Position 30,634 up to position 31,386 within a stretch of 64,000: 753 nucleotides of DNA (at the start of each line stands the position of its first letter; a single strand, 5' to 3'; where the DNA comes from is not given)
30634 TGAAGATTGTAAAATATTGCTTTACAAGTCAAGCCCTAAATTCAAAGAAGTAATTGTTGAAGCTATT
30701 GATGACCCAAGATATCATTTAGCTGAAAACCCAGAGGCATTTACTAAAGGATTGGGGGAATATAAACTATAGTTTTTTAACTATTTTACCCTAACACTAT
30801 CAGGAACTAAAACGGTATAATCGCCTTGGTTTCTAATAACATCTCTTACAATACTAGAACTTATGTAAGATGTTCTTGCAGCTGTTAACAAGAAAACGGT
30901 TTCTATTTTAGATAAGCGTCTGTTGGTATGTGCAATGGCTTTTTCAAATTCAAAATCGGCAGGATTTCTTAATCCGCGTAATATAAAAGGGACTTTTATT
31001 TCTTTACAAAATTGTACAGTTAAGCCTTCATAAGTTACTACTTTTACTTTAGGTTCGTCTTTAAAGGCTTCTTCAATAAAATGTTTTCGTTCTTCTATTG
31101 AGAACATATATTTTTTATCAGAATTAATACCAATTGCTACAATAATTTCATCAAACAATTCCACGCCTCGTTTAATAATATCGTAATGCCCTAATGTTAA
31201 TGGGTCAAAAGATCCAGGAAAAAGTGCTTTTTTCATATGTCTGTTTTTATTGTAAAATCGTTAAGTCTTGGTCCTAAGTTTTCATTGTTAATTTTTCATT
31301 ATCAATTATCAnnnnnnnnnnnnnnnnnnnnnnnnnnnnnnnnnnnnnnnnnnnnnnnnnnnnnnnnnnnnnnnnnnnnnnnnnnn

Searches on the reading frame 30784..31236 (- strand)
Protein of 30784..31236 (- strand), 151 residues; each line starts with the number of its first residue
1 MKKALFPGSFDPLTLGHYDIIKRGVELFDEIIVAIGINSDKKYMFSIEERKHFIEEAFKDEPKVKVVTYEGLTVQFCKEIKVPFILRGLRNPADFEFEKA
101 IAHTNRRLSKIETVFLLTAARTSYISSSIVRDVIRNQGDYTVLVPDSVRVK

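Call 52: search_protein_families(library=pfam, proteins=[window:30784-31236:-], max_evalue=0.00001)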
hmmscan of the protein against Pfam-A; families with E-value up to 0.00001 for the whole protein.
window:30784-31236:- (151 aa): 1 family
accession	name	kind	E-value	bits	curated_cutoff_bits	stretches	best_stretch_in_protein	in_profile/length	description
PF01467.32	CTP_transf_like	-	2.1e-22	80.2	21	1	5-132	1-132/133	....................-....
